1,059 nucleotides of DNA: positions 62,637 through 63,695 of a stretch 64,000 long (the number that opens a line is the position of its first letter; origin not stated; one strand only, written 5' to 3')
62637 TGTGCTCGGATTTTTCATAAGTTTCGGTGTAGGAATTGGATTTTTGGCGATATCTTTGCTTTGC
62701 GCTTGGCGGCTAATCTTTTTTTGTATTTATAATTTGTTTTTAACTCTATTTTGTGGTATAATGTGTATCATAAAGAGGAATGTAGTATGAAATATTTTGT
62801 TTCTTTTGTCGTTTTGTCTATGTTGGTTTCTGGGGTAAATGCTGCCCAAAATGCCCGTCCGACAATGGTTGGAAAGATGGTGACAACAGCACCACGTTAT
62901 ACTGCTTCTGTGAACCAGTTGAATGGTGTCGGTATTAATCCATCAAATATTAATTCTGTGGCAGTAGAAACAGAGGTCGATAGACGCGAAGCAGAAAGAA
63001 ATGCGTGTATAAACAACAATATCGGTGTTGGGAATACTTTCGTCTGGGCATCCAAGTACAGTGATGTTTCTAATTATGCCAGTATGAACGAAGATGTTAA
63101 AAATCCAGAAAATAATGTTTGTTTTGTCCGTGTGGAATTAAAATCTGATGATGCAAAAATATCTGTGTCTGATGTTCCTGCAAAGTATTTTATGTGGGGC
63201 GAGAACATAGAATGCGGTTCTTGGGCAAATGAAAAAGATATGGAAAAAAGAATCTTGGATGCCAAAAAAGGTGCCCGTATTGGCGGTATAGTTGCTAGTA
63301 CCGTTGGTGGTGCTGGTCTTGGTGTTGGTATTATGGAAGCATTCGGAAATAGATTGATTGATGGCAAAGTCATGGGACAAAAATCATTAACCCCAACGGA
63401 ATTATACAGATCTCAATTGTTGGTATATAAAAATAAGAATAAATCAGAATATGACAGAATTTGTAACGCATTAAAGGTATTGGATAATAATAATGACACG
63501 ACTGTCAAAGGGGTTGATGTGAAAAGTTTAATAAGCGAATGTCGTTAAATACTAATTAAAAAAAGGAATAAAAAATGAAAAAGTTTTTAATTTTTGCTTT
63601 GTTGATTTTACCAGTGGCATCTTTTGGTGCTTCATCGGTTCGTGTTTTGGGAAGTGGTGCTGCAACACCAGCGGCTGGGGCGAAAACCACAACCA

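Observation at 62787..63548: Stand-alone paralog of the C-terminal module of the 1061-aa Cys-rich protein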

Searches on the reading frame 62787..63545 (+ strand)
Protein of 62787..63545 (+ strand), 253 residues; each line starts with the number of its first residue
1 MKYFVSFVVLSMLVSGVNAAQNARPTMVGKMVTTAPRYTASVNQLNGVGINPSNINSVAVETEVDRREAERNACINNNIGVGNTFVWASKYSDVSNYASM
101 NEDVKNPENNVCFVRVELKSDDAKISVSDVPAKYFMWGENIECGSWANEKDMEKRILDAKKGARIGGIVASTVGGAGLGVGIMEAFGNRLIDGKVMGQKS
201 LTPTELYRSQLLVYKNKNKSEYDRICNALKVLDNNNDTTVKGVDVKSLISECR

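Call 8: search_protein_families(library=pfam, proteins=[window:62787-63545:+], max_evalue=1)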
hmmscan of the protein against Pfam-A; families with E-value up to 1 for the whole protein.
window:62787-63545:+ (253 aa): 0 families

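Call 9: search_protein_families(library=ncbifam, proteins=[window:62787-63545:+], max_evalue=1)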
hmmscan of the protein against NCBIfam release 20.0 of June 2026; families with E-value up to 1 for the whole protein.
window:62787-63545:+ (253 aa): 0 families

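Call 10: find_homologous_proteins(query=window:62787-63545:+, max_evalue=0.01)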
Query window:62787-63545:+ (253 aa): 878 proteins with E <= 0.01 among 1431 candidates; the best 120 are listed.
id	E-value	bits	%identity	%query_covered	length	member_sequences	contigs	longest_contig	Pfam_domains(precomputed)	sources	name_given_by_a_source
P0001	6.6e-162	554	100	100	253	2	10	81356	-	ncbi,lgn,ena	-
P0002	3.4e-159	545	98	100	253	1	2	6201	-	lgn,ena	-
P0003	2.9e-157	539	97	100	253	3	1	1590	-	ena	-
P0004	5.6e-157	538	97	100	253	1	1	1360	-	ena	-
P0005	2.2e-153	526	95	100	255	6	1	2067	-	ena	-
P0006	4.8e-148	509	93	100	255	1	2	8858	-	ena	-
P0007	4.2e-134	463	85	99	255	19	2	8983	-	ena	-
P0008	1.3e-132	459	83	99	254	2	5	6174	-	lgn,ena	-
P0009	9.0e-126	436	83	92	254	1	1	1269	-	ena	-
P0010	3.2e-123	428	78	98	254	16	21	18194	-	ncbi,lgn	ncbi:MAG: hypothetical protein ACLRFF_03870 [Alphaproteobacteria bacterium]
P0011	9.9e-123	426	78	98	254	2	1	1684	-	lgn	-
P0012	3.8e-121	421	76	100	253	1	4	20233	-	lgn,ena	-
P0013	5.0e-120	417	76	100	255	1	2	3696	-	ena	-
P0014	6.2e-118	410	75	98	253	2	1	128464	-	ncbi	-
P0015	3.9e-116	405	76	99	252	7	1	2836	-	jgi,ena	-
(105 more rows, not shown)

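Call 18: find_encoding_contigs(protein=P0001, flank=10000, max_places=4)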
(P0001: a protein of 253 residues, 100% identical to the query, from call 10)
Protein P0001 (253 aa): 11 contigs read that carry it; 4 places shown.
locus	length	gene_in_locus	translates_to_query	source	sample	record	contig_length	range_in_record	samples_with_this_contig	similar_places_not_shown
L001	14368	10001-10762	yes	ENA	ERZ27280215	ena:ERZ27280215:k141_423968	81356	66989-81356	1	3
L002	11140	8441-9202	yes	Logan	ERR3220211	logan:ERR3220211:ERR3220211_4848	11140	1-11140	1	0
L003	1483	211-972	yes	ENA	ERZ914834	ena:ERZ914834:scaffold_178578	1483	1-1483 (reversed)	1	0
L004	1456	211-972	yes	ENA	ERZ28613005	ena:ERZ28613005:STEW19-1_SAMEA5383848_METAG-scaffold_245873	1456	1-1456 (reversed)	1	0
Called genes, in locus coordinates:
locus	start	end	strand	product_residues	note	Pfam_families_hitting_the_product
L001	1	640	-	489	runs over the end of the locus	PF01425:Amidase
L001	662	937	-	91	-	-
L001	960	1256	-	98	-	PF02686:GatC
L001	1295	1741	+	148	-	PF03652:RuvX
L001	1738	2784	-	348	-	PF01594:AI-2E_transport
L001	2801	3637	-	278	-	-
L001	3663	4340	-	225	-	PF00005:ABC_tran, PF02463:SMC_N (faint)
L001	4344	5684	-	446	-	PF19295:SufBD_N, PF01458:SUFBD_core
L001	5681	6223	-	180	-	-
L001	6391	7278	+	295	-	PF10671:TcpQ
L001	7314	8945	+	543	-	PF00263:Secretin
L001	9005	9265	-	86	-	-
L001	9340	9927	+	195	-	PF02660:G3P_acyltransf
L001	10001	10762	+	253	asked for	-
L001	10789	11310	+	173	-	-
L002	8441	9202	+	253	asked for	-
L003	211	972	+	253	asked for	-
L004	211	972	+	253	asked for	-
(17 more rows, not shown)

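Call 27: predict_structure(alignment_id=A1)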
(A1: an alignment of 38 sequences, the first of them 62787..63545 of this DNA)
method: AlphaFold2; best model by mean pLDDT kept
length: 253 residues; sequences in the alignment: 38
mean_pLDDT: 57.5   pTM: 0.30
mean pLDDT of the five models: 57.5, 54.6, 49.4, 49.1, 47.9
residues with pLDDT >= 90: 9; 70-90: 53; 50-70: 96; < 50: 95
segments of 3 or more residues with pLDDT < 50: 16-65, 77-82, 162-199
pLDDT, mean of each block of 10 residues (from residue 1): 62 49 31 26 29 38 49 50 58 60 68 69 66 68 67 67 39 32 37 40 77 87 90 86 84 79
secondary structure, 60 per line:
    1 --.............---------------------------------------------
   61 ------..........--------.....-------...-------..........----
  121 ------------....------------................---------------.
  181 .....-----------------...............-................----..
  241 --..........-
elements in order: H3-15 H67-76 E85-89 E110-116 E133-136 H149-164 H180-185 H203-217 H219-234 H245-252

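Call 30: find_related_loci(query=A1, collection=genome_contigs, flank=4000)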
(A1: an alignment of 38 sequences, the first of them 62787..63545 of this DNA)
Query A1 (253 aa) in genome_contigs; peptide patterns used: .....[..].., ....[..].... (x = any residue, [..] = any of these).
284 stretches matched a pattern; 111 encode a relative of the query (tblastn E <= 1e-3); the best 80 are kept; 80 distinct loci.
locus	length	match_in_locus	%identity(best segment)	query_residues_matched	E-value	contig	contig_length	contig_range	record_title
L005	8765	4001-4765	93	1-253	2e-157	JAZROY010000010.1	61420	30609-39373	MAG: Candidatus Enterousia sp. isolate T1900045382_YK20190072.MAGScoT_cleanbin_000027 SGB_6902_k141_3041068, whole genom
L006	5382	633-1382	85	1-251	7e-134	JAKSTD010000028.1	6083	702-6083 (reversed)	MAG: Alphaproteobacteria bacterium isolate Horse_feces298 MAG298_28, whole genome shotgun sequence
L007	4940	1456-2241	70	1-251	1e-110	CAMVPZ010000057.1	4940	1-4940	MAG TPA_asm: uncultured proteobacterium isolate SRR8387715_bin.114_metaWRAP_v1.3_MAG genome assembly, contig: ERZ1420954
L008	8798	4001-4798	69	1-251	3e-106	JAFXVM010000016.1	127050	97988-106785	MAG: Alphaproteobacteria bacterium isolate RGIG6783 Sheep_Rumen-3__c1490763, whole genome shotgun sequence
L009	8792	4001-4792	67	1-253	2e-101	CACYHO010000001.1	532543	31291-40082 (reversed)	MAG: uncultured proteobacterium isolate RUG11949 genome assembly, contig: RUG11949_asm_1, whole genome shotgun sequence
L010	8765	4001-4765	69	1-242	1e-97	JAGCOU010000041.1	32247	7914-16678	MAG: Alphaproteobacteria bacterium isolate RGIG9986 Yak_Reticulum-3__c856923, whole genome shotgun sequence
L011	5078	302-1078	66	1-252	4e-98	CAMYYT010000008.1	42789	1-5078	MAG TPA_asm: uncultured proteobacterium isolate SRR10912537_bin.24_metaWRAP_v1.3_MAG genome assembly, contig: ERZ1421001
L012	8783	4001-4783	65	1-252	2e-97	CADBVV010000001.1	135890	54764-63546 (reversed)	MAG: uncultured proteobacterium isolate RUG14344 genome assembly, contig: RUG14344_asm_1, whole genome shotgun sequence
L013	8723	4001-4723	67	1-234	8e-97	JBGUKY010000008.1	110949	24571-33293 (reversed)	MAG: Candidatus Enterousia sp. isolate ruminal_MAG_27 ruminal_MAG_27_contig_0008, whole genome shotgun sequence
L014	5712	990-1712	64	1-229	5e-96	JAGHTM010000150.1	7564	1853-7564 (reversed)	MAG: Candidatus Enterousia merdequi isolate E3_MB2_90 c_000000279521, whole genome shotgun sequence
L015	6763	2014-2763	78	1-249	1e-131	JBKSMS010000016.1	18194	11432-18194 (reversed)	MAG: Alphaproteobacteria bacterium isolate 82_22-119 k141_1640630, whole genome shotgun sequence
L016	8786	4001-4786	63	1-251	2e-95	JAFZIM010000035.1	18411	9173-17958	MAG: Alphaproteobacteria bacterium isolate RGIG7797 Water_buffalos_Reticulum-1__c340664, whole genome shotgun sequence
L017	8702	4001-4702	67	1-234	4e-95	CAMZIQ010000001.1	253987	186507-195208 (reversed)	MAG TPA_asm: uncultured proteobacterium isolate SRR10912534_bin.71_metaWRAP_v1.3_MAG genome assembly, contig: ERZ1421001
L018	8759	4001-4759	61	1-232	3e-94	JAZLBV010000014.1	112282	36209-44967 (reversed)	MAG: Candidatus Enterousia sp. isolate T1900045056_TC20190049.MAGScoT_cleanbin_000022 SGB_4557_k141_3129960, whole genom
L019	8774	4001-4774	57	1-234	1e-92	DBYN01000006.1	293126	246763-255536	MAG TPA_asm: Alphaproteobacteria bacterium UBA1185 UBA1185_contig_2827, whole genome shotgun sequence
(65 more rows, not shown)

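Call 52: predict_structure(alignment_id=A5)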
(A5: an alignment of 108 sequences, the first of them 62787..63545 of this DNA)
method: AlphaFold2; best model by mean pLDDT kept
length: 253 residues; sequences in the alignment: 108
mean_pLDDT: 71.3   pTM: 0.39
mean pLDDT of the five models: 71.3, 71.2, 70.9, 69.2, 69.0
residues with pLDDT >= 90: 41; 70-90: 114; 50-70: 29; < 50: 69
segments of 3 or more residues with pLDDT < 50: 18-42, 44-57, 169-196
pLDDT, mean of each block of 10 residues (from residue 1): 81 62 43 41 46 47 71 75 77 82 85 87 86 86 80 85 53 39 43 47 87 93 96 92 92 86
secondary structure, 60 per line:
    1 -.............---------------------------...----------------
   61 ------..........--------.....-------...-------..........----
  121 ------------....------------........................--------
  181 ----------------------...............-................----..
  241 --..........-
elements in order: H2-14 H67-76 E85-89 E110-116 E133-136 H149-172 H203-217 H219-234 H245-252

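Call 56: fold_search(model_id=the predicted structure, library=pdb)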
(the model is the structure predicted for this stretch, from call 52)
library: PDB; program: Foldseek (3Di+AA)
matches with E <= 10: 27; with E <= 0.001: 0
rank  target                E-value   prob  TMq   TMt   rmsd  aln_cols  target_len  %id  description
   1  4mt4_A                1.7e+00  0.05  0.11  0.06  25.6       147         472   12  Crystal structure of the Campylobacter jejuni CmeC outer membrane channel (released 2014-09-24)
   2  6f1t_f                3.2e+00  0.02  0.14  0.06  18.8       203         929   12  Cryo-EM structure of two dynein tail domains bound to dynactin and BICDR1 (released 2018-01-17)
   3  8wje_A                3.6e+00  0.01  0.07  0.19  12.7        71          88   21  Structure of apo-SPO1 Tad2 (released 2024-09-25)
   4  4mt4_B                4.1e+00  0.03  0.11  0.06  26.0       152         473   12  Crystal structure of the Campylobacter jejuni CmeC outer membrane channel (released 2014-09-24)
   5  5lj3_D                4.4e+00  0.01  0.08  0.11  16.1       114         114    9  Structure of the core of the yeast spliceosome immediately after branching (released 2016-08-03)
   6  7wju_B                5.6e+00  0.01  0.09  0.10  16.7        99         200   15  Cryo-EM structure of the AsCas12f1-sgRNAv1-dsDNA ternary complex (released 2023-01-18)
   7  4r0z                  6.4e+00  0.07  0.10  0.05   6.5        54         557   18  A conserved phosphorylation switch controls the interaction between cadherin and beta-catenin in vitro and in vivo (released 2015-04-29)
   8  9hce_p                6.4e+00  0.02  0.12  0.24  14.3       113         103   10  Mouse mitoribosome large subunit assembly intermediate (without uL16m) bound to MRM3 dimer and the MALSU-L0R8F8-mt-ACP (released 2025-06-18)
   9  9j9i_N                6.4e+00  0.01  0.08  0.12  19.5       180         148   12  High-resolution cryo-EM structure of the Plasmodium falciparum 80S ribosome bound to E-tRNA (released 2025-06-04)
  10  7t5q_J                6.4e+00  0.01  0.09  0.11  24.8       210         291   10  Cryo-EM Structure of a Transition State of Arp2/3 Complex Activation (released 2023-06-14)
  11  9evw_E                6.8e+00  0.02  0.07  0.06  15.0        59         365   12  Avian reovirus nonstructural protein sigmaNS (released 2025-12-03)
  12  9hjt_H                6.8e+00  0.01  0.09  0.08  12.1        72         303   14  Structure of Zincore (SEPHS1:QRICH1) binding to ZFP91 on DNA (released 2025-07-09)
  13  9lu7_M                6.8e+00  0.00  0.07  0.08  17.7        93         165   13  Structure of bacteriophage T4 protal-neck mismatch complex gp20-gp14-gp13 assembled in vitro in C6 symmetry (released 2026-02-18)
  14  7rtf_A                7.3e+00  0.04  0.11  0.08  16.6       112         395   12  SthK R120A Closed State (released 2022-11-23)
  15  4r11_C                7.7e+00  0.09  0.10  0.05   2.7        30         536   27  A conserved phosphorylation switch controls the interaction between cadherin and beta-catenin in vitro and in vivo (released 2015-04-29)
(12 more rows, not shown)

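Call 58: fold_search(model_id=the predicted structure, library=viral)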
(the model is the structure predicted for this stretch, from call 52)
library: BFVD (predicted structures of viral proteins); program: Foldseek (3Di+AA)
matches with E <= 10: 126; with E <= 0.001: 0
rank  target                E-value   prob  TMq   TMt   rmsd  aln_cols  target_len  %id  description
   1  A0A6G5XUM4            3.8e-01  0.08  0.10  0.08  13.0        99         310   10  (no name in the UniProt tables at hand)
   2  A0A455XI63            5.1e-01  0.03  0.09  0.09  23.1       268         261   13  Phage protein [Pseudomonas phage R12]
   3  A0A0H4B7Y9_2          5.5e-01  0.05  0.12  0.04  20.2       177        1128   11  RNA-directed RNA polymerase L [Jonchet virus]
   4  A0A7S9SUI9            6.6e-01  0.08  0.14  0.07  17.9       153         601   11  Uncharacterized protein [Virus NIOZ-UU159]
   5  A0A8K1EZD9            8.5e-01  0.08  0.12  0.22  17.0       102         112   13  (no name in the UniProt tables at hand)
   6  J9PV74                1.0e+00  0.05  0.10  0.19  17.8       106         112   10  Uncharacterized protein [Bacillus phage BCD7]
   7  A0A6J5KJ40            1.2e+00  0.01  0.08  0.09  25.9       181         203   10  Uncharacterized protein [uncultured Caudovirales phage]
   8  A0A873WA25            1.6e+00  0.03  0.10  0.11  20.0       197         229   11  Uncharacterized protein [Synechococcus phage S-H38]
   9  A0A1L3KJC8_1          1.8e+00  0.04  0.14  0.05  16.8       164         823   15  SF3 helicase domain-containing protein (Fragment) [Sanxia picorna-like virus 6]
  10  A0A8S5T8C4            1.8e+00  0.03  0.11  0.13  19.9       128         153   14  Endoribonuclease [Siphoviridae sp. ctmIh35]
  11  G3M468                1.9e+00  0.03  0.10  0.11  20.9       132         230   10  RuvC-like resolvase [Mycobacterium phage Arbiter]
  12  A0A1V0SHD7            2.3e+00  0.02  0.11  0.10  24.8       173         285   10  Uncharacterized protein [Hokovirus HKV1]
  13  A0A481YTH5            2.3e+00  0.02  0.12  0.14  30.4       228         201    8  Uncharacterized protein [Marseillevirus LCMAC101]
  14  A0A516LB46            2.3e+00  0.02  0.13  0.10  26.2       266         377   12  (no name in the UniProt tables at hand)
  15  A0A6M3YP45            2.5e+00  0.03  0.11  0.09  17.6       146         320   12  Uncharacterized protein (Fragment) [Picornavirales sp.]
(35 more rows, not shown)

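Call 61: search_protein_families(library=pfam, alignment_id=A5, max_evalue=1)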
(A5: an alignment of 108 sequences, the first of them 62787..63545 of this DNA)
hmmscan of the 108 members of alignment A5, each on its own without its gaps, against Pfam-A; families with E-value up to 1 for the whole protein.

A. member 1, window:62787-63545:+ (253 aa): 0 families

B. families by the number of members that match (of 108 scanned): 37 families (the first 25 are shown)
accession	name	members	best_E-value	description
PF04982.19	TM_HPP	16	0.0038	HPP, transmembrane region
PF05801.16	VP2_lagovir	13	0.054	Lagovirus minor capsid protein VP2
PF07934.18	OGG_N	4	0.022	8-oxoguanine DNA glycosylase, N-terminal domain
PF06333.17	Med13_C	3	0.0033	Mediator complex subunit 13 C-terminal domain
PF17089.10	YjbT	3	0.0076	Uncharacterised protein family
PF05433.20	Rick_17kDa_Anti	3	0.038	Glycine zipper 2TM domain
PF05021.20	NPL4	2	0.047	NPL4 family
PF08785.16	Ku_PK_bind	2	0.12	Ku C terminal domain like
PF25363.1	DUF7881_C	2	0.17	Domain of unknown function (DUF7881) C-terminal domain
PF21827.1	New_glue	1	0.0021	New glue protein family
PF11777.13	DUF3316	1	0.031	Protein of unknown function (DUF3316)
PF08647.16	BRE1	1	0.031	BRE1 E3 ubiquitin ligase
PF21690.3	MJ1010-like_2nd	1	0.032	Uncharacterized ATP-binding protein MJ1010-like, C-terminal domain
PF15358.11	TSKS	1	0.039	Testis-specific serine kinase substrate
PF09851.14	SHOCT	1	0.043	Short C-terminal domain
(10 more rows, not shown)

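Call 75: search_solved_structures(query=A5, max_evalue=1)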
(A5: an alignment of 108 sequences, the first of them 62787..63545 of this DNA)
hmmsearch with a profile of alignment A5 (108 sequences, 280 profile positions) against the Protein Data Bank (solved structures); distinct sequences matched with E-value up to 1: 1.
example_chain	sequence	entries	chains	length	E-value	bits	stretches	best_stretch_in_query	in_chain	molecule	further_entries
6j5i_J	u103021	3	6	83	0.66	12.4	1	221-261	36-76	ATPase inhibitor, mitochondrial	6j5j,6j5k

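Call 76: search_dna_similar(query=window:62787-63545:+, collection=phages, mode=protein, max_evalue=0.001, max_rows=5)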
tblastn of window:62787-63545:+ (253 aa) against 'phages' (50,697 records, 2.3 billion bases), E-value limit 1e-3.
No match.

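Call 77: search_dna_similar(query=window:62787-63545:+, collection=plasmids, mode=protein, max_evalue=0.001, max_rows=5)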
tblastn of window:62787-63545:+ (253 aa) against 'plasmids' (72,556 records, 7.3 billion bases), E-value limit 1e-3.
No match.
